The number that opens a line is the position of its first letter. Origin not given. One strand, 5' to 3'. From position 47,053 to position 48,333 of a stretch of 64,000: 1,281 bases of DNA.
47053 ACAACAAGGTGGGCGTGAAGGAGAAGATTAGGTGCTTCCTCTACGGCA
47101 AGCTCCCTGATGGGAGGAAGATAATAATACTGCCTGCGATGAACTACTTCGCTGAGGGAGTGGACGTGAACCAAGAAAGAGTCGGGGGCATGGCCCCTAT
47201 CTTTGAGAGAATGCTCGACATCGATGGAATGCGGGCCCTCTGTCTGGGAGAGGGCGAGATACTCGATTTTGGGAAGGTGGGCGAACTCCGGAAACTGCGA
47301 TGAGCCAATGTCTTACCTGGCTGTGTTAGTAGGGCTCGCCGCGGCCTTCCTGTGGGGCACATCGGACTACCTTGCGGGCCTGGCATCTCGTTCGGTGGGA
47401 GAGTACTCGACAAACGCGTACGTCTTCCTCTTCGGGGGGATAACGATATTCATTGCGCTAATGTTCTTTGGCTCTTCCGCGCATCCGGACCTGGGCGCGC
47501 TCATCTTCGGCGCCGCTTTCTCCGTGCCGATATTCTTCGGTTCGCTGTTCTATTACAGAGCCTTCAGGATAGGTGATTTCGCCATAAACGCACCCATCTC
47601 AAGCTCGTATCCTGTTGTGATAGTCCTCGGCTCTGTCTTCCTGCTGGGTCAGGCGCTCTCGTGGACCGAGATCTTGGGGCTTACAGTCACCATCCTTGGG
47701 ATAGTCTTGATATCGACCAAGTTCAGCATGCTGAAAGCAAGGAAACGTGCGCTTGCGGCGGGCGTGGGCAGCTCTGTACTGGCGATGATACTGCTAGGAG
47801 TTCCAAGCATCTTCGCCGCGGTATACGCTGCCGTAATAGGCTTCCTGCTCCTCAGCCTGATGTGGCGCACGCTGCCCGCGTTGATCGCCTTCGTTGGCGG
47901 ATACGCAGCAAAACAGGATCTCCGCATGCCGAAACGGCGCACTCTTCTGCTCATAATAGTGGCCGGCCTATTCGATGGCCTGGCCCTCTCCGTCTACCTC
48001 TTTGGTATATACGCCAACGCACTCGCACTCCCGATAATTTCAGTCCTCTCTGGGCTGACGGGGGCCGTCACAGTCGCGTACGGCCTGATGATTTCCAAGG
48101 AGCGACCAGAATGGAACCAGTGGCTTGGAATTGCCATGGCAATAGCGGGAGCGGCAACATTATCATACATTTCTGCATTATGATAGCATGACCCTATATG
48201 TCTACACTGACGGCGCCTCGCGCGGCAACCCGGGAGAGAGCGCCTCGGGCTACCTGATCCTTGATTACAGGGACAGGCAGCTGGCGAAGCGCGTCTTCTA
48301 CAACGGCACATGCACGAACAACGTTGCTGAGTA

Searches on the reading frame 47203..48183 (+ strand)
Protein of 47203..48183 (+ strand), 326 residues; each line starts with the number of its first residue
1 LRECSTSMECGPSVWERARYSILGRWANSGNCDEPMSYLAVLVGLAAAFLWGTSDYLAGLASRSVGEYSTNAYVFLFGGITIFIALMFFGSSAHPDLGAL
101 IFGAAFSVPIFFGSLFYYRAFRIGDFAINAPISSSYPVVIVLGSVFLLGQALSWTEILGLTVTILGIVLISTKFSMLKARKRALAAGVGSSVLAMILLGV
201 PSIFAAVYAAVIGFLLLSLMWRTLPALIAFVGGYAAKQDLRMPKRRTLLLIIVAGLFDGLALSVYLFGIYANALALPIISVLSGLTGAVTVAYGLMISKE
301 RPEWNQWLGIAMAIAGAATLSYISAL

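Call 53: search_protein_families(library=pfam, max_evalue=0.00001, proteins=[window:47203-48183:+])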
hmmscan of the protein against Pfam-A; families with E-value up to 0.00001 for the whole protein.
window:47203-48183:+ (326 aa): 1 family
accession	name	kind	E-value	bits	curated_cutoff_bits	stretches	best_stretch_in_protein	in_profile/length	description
PF00892.27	EamA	-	1.3e-22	81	28.2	2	40-172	3-135/135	EamA-like transporter family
